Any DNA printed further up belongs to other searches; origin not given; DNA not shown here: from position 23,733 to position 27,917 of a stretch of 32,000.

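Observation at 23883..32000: Two consecutive giant beta-helical surface-protein genes; one has a TPS domain but no TpsB partner, toxin end or immunity gene is in reach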

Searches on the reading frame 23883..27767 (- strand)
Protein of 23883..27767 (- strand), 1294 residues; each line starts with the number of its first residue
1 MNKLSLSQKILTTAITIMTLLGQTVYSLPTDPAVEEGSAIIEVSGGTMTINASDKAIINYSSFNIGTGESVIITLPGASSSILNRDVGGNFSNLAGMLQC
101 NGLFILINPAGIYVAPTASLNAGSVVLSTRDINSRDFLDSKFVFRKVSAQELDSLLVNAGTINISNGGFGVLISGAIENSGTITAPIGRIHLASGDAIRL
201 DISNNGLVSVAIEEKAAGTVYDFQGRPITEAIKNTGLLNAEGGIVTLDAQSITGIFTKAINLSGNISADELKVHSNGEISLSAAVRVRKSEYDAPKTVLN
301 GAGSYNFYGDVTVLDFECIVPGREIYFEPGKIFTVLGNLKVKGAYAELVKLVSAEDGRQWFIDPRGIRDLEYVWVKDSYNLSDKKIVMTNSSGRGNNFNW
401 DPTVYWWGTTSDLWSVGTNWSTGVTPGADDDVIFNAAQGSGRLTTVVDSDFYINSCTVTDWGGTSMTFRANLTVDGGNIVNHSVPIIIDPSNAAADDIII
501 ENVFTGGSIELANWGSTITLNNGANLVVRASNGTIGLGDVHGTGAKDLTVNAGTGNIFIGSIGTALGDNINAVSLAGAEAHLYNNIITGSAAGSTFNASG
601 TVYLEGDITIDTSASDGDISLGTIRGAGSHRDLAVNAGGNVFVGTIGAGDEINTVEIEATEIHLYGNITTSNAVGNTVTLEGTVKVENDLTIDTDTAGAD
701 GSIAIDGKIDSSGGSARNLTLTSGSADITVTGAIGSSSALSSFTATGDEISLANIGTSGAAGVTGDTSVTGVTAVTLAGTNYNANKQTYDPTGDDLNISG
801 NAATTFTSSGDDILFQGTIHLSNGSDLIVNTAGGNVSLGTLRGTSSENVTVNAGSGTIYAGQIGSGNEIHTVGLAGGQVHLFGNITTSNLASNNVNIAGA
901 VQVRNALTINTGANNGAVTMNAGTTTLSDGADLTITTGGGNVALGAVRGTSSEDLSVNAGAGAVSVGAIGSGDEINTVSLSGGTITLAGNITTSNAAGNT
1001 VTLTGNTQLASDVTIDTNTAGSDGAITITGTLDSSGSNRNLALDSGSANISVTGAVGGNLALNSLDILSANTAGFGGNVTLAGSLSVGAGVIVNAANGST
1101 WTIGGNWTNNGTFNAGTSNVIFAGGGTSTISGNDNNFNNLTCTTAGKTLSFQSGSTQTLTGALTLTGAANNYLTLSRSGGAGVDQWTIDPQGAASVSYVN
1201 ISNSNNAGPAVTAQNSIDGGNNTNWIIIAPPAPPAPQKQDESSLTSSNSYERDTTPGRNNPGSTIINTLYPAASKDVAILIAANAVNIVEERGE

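Call 5: search_protein_families(library=pfam, proteins=[window:23883-27767:-], max_evalue=0.1)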
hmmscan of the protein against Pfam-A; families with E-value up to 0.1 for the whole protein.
window:23883-27767:- (1294 aa): 1 family
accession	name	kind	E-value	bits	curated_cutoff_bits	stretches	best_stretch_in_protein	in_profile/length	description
PF05860.19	TPS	-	4.5e-21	76.3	33.5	1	34-282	10-238/252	TPS secretion domain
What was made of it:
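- On FHA-type adhesin: TPS was the only Pfam hit for ORF B at E<=0.1 (call 5).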

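Call 6: search_protein_families(library=ncbifam, proteins=[window:23883-27767:-], max_evalue=0.1)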
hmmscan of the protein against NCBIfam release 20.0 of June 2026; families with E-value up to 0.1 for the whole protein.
window:23883-27767:- (1294 aa): 1 family
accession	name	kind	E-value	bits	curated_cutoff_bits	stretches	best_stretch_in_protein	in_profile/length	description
TIGR01901.1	adhes_NPXG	domain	4.5e-15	55.3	29.1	1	58-132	2-78/79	filamentous hemagglutinin N-terminal domain-containing protein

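Call 7: find_encoding_contigs(protein=window:23883-27767:-, flank=10000, max_places=6)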
Protein window:23883-27767:- (1294 aa): no gene with exactly this product is on record in the collection.

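Call 12: find_homologous_proteins(query=window:23883-27767:-)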
Query window:23883-27767:- (1294 aa): 180 proteins with E <= 0.001 among 8000 candidates; the best 120 are listed.
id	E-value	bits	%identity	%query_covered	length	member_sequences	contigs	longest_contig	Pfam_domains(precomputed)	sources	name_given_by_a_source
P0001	0.0e+0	2715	100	100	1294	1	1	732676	PF05860.20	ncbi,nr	ncbi:MAG: filamentous hemagglutinin N-terminal domain-containing protein [Candidatus Omnitrophica ba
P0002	0.0e+0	1156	60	60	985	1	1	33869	PF05860.20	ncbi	-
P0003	0.0e+0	1039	47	72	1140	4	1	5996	PF05860.20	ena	-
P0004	6.2e-139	483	52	20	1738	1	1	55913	PF05860.20,PF13385.14,PF10102.15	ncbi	ncbi:MAG: DUF2341 domain-containing protein [Candidatus Omnitrophota bacterium]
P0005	9.5e-118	413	46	33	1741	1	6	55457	PF05860.20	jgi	-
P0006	2.0e-111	392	43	36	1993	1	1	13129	PF05860.20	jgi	-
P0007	1.6e-106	375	46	30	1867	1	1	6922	PF12951.14,PF05860.20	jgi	jgi:filamentous hemagglutinin family protein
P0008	1.0e-87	313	41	26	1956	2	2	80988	PF04773.19,PF05860.20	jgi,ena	-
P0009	2.7e-84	302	47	11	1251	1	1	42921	PF12951.14,PF05860.20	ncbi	ncbi:MAG: filamentous hemagglutinin N-terminal domain-containing protein, partial [Candidatus Omnitr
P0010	4.3e-84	301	45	26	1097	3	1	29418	PF05860.20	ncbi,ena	-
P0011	3.7e-83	298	56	18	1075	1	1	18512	PF05860.20,PF07581.18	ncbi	ncbi:MAG: GLUG motif-containing protein, partial [Candidatus Omnitrophota bacterium]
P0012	1.8e-82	296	59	20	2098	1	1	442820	PF05860.20,PF07581.18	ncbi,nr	ncbi:MAG: filamentous hemagglutinin N-terminal domain-containing protein [Candidatus Omnitrophica ba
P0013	5.6e-81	291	33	22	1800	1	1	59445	PF12951.14,PF05860.20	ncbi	ncbi:MAG: autotransporter-associated beta strand repeat-containing protein, partial [Candidatus Omni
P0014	1.2e-75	273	54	22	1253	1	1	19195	PF05860.20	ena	-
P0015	1.5e-71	260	48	22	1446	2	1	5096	PF05860.20,PF07581.18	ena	-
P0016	1.7e-71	259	50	22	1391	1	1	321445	PF05860.20,PF18657.7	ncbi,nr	ncbi:MAG: YDG domain-containing protein, partial [Candidatus Omnitrophica bacterium]|nr:YDG domain-c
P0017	1.6e-43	167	40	22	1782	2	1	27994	PF05342.20,PF05860.20,PF07581.18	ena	-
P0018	1.9e-40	157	33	19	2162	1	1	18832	PF18886.7,PF05860.20,PF18657.7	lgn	-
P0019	2.9e-37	146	38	20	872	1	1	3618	PF05860.20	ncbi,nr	ncbi:MAG: filamentous hemagglutinin N-terminal domain-containing protein, partial [Cyanobacteria bac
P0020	1.3e-36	144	38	21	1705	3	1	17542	PF05860.20,PF18676.7,PF07581.18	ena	-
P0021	2.6e-36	143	34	20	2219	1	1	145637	PF05860.20,PF18657.7,PF07581.18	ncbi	ncbi:filamentous hemagglutinin N-terminal domain-containing protein, partial [Billgrantia endophytic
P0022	3.5e-34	136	36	21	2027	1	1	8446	PF05860.20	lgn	-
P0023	3.4e-33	133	38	20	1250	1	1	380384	PF05860.20,PF18657.7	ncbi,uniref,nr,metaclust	ncbi:YDG domain-containing protein [Anaeroarcus burkinensis]|uniref:two-partner secretion domain-con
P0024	5.4e-33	132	31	22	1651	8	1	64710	PF18886.7,PF05860.20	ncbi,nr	ncbi:MAG: filamentous hemagglutinin N-terminal domain-containing protein [Nitrospina sp.]|nr:filamen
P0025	1.4e-31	127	38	20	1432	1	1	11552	PF05860.20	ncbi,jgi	ncbi:MAG: filamentous hemagglutinin family protein [Gammaproteobacteria bacterium]|jgi:filamentous h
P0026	1.6e-31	127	38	21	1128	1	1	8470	PF13018.12,PF05860.20,PF18657.7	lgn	-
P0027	4.3e-31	126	34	21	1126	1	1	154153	PF13018.12,PF05860.20,PF07581.18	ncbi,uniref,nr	ncbi:two-partner secretion domain-containing protein [Burkholderia ubonensis]|uniref:Filamentous hem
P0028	1.2e-30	124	37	21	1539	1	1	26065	PF05860.20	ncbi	-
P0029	3.0e-30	123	33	18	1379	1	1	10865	PF05860.20,PF07581.18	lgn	-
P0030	7.4e-30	121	36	19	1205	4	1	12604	PF05860.20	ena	-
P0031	9.2e-30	121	35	19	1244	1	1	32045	PF05860.20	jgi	jgi:filamentous hemagglutinin family protein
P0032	1.2e-29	121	33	22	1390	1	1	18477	PF05342.20,PF05860.20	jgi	-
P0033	1.6e-29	120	37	20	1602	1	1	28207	PF05860.20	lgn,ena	-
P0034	2.5e-29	120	33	17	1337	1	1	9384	PF05860.20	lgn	-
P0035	2.9e-29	120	38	18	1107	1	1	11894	PF05860.20,PF18676.7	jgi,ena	-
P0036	3.4e-29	119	34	21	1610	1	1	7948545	PF05860.20,PF18676.7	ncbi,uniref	ncbi:beta strand repeat-containing protein [Mesorhizobium cantuariense]|uniref:Beta strand repeat-co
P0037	6.6e-29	118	33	19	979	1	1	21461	PF05860.20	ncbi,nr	ncbi:MAG: filamentous hemagglutinin N-terminal domain-containing protein, partial [Rhodospirillales 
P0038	8.6e-29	118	37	19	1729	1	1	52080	PF05860.20,PF07581.18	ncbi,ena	-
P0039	9.8e-29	118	33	19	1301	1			PF05860.20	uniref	uniref:two-partner secretion domain-containing protein n=1 Tax=Acidiphilium sp. TaxID=527 RepID=UPI0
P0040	1.5e-28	117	33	19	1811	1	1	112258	PF05860.20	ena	-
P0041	1.5e-28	117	33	19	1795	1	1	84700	PF05860.20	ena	-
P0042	1.6e-28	117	33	19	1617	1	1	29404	PF05860.20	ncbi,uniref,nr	ncbi:filamentous hemagglutinin N-terminal domain-containing protein [Acidiphilium sp.]|uniref:beta s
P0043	2.2e-28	117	32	21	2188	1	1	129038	PF05860.20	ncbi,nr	ncbi:MAG: filamentous hemagglutinin N-terminal domain-containing protein, partial [Verrucomicrobia b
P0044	5.9e-28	115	36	20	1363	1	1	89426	PF05860.20,PF18657.7,PF18676.7,PF07581.18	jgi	-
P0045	7.3e-28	115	30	21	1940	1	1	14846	PF05860.20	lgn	-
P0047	2.4e-27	113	32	20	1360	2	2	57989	PF05860.20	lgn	-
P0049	3.1e-27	113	35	19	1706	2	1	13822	PF05860.20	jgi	-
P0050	1.7e-26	110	34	20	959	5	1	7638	PF18886.7,PF13018.12,PF05860.20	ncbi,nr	ncbi:MAG: filamentous hemagglutinin N-terminal domain-containing protein, partial [Chlorobium sp.]|n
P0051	2.0e-26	110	32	22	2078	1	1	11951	PF18886.7,PF05860.20,PF18657.7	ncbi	-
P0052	2.1e-26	110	37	20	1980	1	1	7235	PF05860.20,PF18676.7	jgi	jgi:filamentous hemagglutinin family protein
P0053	2.4e-26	110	31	19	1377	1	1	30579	PF05860.20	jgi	jgi:filamentous hemagglutinin family protein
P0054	3.3e-26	109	34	20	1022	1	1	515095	PF12951.14,PF05860.20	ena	-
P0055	3.9e-26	109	36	15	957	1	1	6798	PF05860.20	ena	-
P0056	4.1e-26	109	34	22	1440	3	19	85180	PF05860.20,PF07581.18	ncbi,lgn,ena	-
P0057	6.2e-26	108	33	21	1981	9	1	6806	PF18886.7,PF05860.20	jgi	jgi:filamentous hemagglutinin family protein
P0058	1.6e-25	107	33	20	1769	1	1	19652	PF13018.12,PF05860.20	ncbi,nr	ncbi:filamentous hemagglutinin N-terminal domain-containing protein, partial [Salmonella enterica su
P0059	1.6e-25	107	33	20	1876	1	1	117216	PF13018.12,PF05860.20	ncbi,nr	ncbi:filamentous hemagglutinin N-terminal domain-containing protein, partial [Salmonella enterica]|n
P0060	1.6e-25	107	33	20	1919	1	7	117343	PF13018.12,PF05860.20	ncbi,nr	ncbi:filamentous hemagglutinin N-terminal domain-containing protein, partial [Salmonella enterica]|n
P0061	1.7e-25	107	33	20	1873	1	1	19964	PF13018.12,PF05860.20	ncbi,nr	ncbi:filamentous hemagglutinin N-terminal domain-containing protein, partial [Salmonella enterica su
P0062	1.7e-25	107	33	20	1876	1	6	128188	PF13018.12,PF05860.20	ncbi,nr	ncbi:filamentous hemagglutinin N-terminal domain-containing protein, partial [Salmonella enterica su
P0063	1.8e-25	107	33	20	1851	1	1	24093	PF13018.12,PF05860.20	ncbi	ncbi:filamentous hemagglutinin N-terminal domain-containing protein, partial [Salmonella enterica]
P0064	1.8e-25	107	33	20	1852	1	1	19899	PF13018.12,PF05860.20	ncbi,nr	ncbi:filamentous hemagglutinin N-terminal domain-containing protein, partial [Salmonella enterica su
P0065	1.8e-25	107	33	20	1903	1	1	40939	PF13018.12,PF05860.20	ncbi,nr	ncbi:filamentous hemagglutinin N-terminal domain-containing protein, partial [Salmonella enterica]|n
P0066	1.8e-25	107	33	20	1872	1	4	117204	PF13018.12,PF05860.20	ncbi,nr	ncbi:filamentous hemagglutinin N-terminal domain-containing protein, partial [Salmonella enterica]|n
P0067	1.8e-25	107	33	20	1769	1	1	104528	PF13018.12,PF05860.20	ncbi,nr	ncbi:filamentous hemagglutinin N-terminal domain-containing protein, partial [Salmonella enterica su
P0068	1.9e-25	107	33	20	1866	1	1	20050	PF13018.12,PF05860.20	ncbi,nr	ncbi:filamentous hemagglutinin N-terminal domain-containing protein, partial [Salmonella enterica]|n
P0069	1.9e-25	107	33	20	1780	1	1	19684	PF13018.12,PF05860.20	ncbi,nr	ncbi:filamentous hemagglutinin N-terminal domain-containing protein, partial [Salmonella enterica]|n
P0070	1.9e-25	107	33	20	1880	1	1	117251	PF13018.12,PF05860.20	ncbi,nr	ncbi:filamentous hemagglutinin N-terminal domain-containing protein, partial [Salmonella enterica su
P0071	1.9e-25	107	33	20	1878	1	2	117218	PF13018.12,PF05860.20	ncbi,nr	ncbi:filamentous hemagglutinin N-terminal domain-containing protein, partial [Salmonella enterica]|n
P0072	2.0e-25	107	33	20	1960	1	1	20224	PF13018.12,PF05860.20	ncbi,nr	ncbi:filamentous hemagglutinin N-terminal domain-containing protein, partial [Salmonella enterica]|n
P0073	2.0e-25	107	33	20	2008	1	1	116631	PF13018.12,PF05860.20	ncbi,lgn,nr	ncbi:filamentous hemagglutinin N-terminal domain-containing protein [Salmonella enterica subsp. ente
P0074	2.0e-25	107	33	20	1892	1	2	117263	PF13018.12,PF05860.20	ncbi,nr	ncbi:filamentous hemagglutinin N-terminal domain-containing protein, partial [Salmonella enterica]|n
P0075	2.1e-25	107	33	20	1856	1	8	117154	PF13018.12,PF05860.20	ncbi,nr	ncbi:filamentous hemagglutinin N-terminal domain-containing protein, partial [Salmonella enterica su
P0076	2.1e-25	107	33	20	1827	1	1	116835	PF13018.12,PF05860.20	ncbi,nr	ncbi:filamentous hemagglutinin N-terminal domain-containing protein, partial [Salmonella enterica]|n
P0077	2.1e-25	107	33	20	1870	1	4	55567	PF13018.12,PF05860.20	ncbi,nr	ncbi:filamentous hemagglutinin N-terminal domain-containing protein, partial [Salmonella enterica su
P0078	2.1e-25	107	33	20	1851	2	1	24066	PF13018.12,PF05860.20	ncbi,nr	ncbi:filamentous hemagglutinin N-terminal domain-containing protein, partial [Salmonella enterica su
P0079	2.1e-25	107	30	19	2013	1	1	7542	PF05860.20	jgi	jgi:filamentous hemagglutinin family protein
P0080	2.1e-25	107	33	20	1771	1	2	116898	PF13018.12,PF05860.20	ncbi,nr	ncbi:filamentous hemagglutinin N-terminal domain-containing protein, partial [Salmonella enterica]|n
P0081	2.2e-25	107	33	20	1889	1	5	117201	PF13018.12,PF05860.20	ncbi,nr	ncbi:filamentous hemagglutinin N-terminal domain-containing protein, partial [Salmonella enterica]|n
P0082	2.2e-25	107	33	20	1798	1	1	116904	PF13018.12,PF05860.20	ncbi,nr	ncbi:filamentous hemagglutinin N-terminal domain-containing protein, partial [Salmonella enterica]|n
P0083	2.2e-25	107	33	20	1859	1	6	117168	PF13018.12,PF05860.20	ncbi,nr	ncbi:filamentous hemagglutinin N-terminal domain-containing protein, partial [Salmonella enterica su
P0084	2.3e-25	107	33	20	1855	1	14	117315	PF13018.12,PF05860.20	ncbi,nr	ncbi:filamentous hemagglutinin N-terminal domain-containing protein, partial [Salmonella enterica]|n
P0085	2.4e-25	107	33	20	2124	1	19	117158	PF13018.12,PF05860.20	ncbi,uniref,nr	ncbi:filamentous hemagglutinin N-terminal domain-containing protein [Salmonella enterica]|uniref:Fil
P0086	2.4e-25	107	33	20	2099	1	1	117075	PF13018.12,PF05860.20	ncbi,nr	ncbi:filamentous hemagglutinin N-terminal domain-containing protein [Salmonella enterica]|nr:filamen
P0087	2.6e-25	106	33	20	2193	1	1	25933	PF13018.12,PF05860.20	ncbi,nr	ncbi:filamentous hemagglutinin N-terminal domain-containing protein [Salmonella enterica]|nr:filamen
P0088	2.7e-25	106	33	20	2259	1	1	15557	PF13018.12,PF05860.20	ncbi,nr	ncbi:filamentous hemagglutinin N-terminal domain-containing protein, partial [Salmonella enterica]|n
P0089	2.7e-25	106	33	20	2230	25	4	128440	PF13018.12,PF05860.20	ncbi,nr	ncbi:filamentous hemagglutinin N-terminal domain-containing protein, partial [Salmonella enterica su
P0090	2.9e-25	106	33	20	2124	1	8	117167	PF13018.12,PF05860.20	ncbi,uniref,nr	ncbi:filamentous hemagglutinin N-terminal domain-containing protein [Salmonella enterica subsp. ente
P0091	1.2e-24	104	33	5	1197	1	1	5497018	PF05860.20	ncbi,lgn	-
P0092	1.4e-24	104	34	19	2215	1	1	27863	PF05860.20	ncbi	-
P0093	1.8e-24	104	34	20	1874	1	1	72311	PF05860.20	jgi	jgi:filamentous hemagglutinin family protein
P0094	2.3e-24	103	28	20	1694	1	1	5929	PF05860.20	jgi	jgi:filamentous hemagglutinin family protein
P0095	2.4e-24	103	35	21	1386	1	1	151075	PF05860.20,PF18676.7,PF07581.18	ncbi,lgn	-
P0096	5.1e-24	102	31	20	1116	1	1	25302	PF05860.20,PF18888.6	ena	-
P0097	6.1e-24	102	33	19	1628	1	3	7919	PF05860.20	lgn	-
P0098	7.0e-24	102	33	20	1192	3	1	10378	PF18886.7,PF13018.12,PF05860.20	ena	-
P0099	7.6e-24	102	32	20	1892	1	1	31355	PF05860.20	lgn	-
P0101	1.3e-23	101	31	21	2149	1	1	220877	PF05860.20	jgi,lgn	jgi:filamentous hemagglutinin family protein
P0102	2.0e-23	100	33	21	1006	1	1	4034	PF05860.20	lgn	-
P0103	2.1e-23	100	36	20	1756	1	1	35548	PF05860.20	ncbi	-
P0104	3.1e-23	100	31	20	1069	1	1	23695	PF05860.20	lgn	-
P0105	3.7e-23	99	33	21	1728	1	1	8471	PF05860.20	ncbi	-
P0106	4.2e-23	99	33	21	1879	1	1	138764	PF14312.13,PF13018.12,PF05860.20,PF18657.7,PF18676.7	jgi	jgi:filamentous hemagglutinin family protein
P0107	4.5e-23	99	32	26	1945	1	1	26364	PF05860.20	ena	-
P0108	5.0e-23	99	31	22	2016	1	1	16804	PF05860.20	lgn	-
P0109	6.1e-23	99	33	20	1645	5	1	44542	PF13018.12,PF05860.20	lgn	-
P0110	6.4e-23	99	30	23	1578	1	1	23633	PF12951.14,PF05860.20,PF18657.7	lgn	-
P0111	8.2e-23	98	30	21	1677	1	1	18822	PF05860.20,PF18888.6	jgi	jgi:filamentous hemagglutinin family protein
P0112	9.2e-23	98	31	21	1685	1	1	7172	PF05860.20,PF18888.6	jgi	-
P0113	1.5e-22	97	33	21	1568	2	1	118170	PF05342.20,PF13018.12,PF05860.20,PF18657.7,PF07581.18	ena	-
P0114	2.0e-22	97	36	18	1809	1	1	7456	PF05860.20,PF18676.7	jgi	jgi:filamentous hemagglutinin family protein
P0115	3.2e-22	96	34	19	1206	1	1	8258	PF05860.20,PF07581.18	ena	-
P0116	3.5e-22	96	30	17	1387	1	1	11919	PF05860.20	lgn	-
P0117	3.7e-22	96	38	18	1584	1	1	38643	PF18886.7,PF05860.20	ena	-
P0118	5.6e-22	95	26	49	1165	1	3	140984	PF05860.20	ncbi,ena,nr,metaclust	ncbi:hypothetical protein ABS71_15815 [bacterium SCN 62-11]|nr:filamentous hemagglutinin N-terminal 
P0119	6.0e-22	95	29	21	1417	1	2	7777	PF05860.20,PF18676.7,PF07581.18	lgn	-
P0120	7.9e-22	95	31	19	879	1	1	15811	PF05860.20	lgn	-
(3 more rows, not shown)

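Call 13: find_encoding_contigs(protein=P0001, flank=10000, max_places=3)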
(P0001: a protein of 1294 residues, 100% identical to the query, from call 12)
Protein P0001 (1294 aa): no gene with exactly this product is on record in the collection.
